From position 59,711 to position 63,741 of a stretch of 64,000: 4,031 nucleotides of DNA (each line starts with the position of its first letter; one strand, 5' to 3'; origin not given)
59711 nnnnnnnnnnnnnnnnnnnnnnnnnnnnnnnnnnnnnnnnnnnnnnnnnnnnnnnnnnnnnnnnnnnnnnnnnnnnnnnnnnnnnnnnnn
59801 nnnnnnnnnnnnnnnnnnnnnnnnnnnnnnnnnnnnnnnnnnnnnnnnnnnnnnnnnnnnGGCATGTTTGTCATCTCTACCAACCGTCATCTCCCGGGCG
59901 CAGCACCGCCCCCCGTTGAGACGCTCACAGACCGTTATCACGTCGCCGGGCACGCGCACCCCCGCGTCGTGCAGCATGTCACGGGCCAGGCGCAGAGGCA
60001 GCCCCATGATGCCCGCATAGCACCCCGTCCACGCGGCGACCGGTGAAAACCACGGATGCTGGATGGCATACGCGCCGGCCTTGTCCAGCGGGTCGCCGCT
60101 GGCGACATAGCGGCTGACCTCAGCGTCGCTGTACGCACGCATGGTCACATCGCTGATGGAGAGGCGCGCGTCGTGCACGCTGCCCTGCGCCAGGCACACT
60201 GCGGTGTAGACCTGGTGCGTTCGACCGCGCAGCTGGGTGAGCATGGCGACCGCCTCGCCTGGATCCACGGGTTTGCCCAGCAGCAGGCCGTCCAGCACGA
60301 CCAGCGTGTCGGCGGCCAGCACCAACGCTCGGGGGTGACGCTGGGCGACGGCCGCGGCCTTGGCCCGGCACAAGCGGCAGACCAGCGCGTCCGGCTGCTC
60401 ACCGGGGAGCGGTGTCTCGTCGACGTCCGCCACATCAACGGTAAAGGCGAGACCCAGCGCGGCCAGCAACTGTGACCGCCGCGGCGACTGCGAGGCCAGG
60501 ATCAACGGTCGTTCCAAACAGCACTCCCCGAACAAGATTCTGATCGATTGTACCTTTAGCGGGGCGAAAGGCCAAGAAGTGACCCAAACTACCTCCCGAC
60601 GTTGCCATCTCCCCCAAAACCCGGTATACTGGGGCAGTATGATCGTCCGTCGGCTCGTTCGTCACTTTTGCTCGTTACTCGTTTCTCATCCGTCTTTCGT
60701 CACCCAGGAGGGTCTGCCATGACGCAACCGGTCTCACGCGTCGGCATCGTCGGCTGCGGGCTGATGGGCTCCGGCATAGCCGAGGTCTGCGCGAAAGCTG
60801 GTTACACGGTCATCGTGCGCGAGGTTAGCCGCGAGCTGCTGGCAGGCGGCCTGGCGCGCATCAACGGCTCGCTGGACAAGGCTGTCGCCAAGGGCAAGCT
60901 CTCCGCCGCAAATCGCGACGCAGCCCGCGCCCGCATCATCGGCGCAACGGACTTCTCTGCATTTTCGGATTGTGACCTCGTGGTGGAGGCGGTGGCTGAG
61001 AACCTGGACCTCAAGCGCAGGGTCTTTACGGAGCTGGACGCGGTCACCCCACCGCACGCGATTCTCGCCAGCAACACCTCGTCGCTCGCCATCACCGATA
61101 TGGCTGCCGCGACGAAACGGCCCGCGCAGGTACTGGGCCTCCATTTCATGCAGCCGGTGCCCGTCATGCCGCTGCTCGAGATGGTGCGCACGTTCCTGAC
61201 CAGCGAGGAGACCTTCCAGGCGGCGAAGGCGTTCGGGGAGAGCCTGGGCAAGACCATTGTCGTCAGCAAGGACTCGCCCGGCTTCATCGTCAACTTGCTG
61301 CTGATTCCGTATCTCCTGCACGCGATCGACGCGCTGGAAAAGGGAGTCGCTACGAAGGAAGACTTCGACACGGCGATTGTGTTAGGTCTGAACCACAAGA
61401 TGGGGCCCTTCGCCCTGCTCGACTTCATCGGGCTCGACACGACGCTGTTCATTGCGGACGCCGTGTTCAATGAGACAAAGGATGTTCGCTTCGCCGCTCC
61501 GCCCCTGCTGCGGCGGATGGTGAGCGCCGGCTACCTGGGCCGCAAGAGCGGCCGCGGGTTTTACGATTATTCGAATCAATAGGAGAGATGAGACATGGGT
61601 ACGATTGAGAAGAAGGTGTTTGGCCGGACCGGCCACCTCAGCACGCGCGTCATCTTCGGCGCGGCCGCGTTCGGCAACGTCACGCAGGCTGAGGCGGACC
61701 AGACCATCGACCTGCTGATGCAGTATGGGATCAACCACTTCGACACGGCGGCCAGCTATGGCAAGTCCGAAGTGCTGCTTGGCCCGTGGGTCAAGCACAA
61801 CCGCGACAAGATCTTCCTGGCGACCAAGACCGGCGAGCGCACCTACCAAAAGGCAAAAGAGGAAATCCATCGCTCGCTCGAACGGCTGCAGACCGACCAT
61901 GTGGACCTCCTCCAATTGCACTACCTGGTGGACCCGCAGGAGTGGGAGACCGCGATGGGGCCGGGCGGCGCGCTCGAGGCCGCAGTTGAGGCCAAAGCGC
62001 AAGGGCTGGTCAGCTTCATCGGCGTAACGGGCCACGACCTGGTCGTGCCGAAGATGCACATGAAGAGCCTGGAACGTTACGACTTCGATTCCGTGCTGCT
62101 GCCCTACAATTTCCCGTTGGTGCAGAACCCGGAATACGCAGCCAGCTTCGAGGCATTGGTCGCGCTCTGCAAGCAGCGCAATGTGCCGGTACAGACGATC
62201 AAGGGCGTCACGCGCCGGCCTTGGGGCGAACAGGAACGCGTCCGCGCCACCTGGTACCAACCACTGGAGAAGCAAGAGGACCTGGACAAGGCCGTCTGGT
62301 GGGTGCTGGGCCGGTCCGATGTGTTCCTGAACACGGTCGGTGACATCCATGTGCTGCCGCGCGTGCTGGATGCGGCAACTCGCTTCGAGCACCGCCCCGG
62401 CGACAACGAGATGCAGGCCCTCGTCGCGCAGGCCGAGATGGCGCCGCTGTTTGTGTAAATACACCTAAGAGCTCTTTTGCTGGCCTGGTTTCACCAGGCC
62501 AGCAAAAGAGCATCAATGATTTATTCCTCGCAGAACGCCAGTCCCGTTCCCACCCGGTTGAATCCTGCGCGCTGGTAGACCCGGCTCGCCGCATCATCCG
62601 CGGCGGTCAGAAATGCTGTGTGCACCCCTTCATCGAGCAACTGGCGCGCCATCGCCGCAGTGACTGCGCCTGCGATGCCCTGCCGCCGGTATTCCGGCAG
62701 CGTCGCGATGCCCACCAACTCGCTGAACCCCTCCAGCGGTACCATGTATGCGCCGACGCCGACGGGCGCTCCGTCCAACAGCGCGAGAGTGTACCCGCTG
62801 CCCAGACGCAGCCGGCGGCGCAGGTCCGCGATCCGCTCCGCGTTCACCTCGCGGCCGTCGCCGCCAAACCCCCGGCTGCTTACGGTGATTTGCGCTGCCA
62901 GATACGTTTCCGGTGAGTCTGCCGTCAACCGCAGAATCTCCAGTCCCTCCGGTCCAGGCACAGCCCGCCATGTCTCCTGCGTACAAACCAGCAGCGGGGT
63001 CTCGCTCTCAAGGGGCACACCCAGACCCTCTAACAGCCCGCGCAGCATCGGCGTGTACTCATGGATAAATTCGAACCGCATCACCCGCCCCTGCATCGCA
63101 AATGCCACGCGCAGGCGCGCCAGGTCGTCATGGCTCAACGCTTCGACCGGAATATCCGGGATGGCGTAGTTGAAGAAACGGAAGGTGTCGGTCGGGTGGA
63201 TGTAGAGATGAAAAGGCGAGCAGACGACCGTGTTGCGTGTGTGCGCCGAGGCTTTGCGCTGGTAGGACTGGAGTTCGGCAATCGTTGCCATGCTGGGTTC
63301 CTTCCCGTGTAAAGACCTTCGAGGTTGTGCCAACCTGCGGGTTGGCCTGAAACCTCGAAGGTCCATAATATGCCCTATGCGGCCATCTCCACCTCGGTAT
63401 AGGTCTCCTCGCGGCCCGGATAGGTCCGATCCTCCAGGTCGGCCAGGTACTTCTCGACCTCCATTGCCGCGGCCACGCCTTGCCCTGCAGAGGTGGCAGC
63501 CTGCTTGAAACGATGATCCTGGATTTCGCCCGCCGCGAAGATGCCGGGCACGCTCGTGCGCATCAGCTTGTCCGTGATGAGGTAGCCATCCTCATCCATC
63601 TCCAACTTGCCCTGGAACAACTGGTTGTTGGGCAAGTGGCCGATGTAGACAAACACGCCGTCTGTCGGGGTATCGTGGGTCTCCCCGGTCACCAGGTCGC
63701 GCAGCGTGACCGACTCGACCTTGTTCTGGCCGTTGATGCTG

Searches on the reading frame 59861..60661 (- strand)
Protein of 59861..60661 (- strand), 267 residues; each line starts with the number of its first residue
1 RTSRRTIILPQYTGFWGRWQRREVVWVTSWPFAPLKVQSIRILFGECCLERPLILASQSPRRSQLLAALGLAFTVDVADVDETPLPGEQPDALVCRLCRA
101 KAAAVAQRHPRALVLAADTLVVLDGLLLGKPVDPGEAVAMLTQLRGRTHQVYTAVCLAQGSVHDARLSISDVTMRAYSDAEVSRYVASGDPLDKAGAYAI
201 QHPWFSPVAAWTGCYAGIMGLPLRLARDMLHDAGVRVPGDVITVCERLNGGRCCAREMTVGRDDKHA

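Call 42: search_protein_families(library=pfam, proteins=[window:59861-60661:-], max_evalue=0.01)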
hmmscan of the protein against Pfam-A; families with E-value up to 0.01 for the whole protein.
window:59861-60661:- (267 aa): 1 family
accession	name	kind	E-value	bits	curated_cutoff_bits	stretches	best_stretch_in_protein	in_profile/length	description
PF02545.19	Maf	-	2e-56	191.1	27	1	52-232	1-186/187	Maf-like protein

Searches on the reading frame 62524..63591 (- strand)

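Call 42: search_protein_families(library=pfam, proteins=[window:62524-63591:-], max_evalue=0.01)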
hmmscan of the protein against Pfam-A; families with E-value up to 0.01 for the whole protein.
window:62524-63591:- (356 aa): 6 families
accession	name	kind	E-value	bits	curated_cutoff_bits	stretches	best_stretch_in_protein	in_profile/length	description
PF00583.31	Acetyltransf_1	-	1e-10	42.3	20.7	1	262-344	30-116/116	Acetyltransferase (GNAT) family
PF08445.16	FR47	-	6.2e-09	36.2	22.1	1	283-346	16-79/86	FR47-like protein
PF13508.13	Acetyltransf_7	-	2.8e-08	34.4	27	1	268-345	6-83/84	Acetyltransferase (GNAT) domain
PF13673.13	Acetyltransf_10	-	2.8e-06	27.7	23.6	1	270-348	36-111/128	Acetyltransferase (GNAT) domain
PF13527.13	Acetyltransf_9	-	2.9e-05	24.5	25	1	292-345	75-125/127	Acetyltransferase (GNAT) domain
PF12746.13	GNAT_acetyltran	-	0.0056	16.8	26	1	293-346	184-236/243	GNAT acetyltransferase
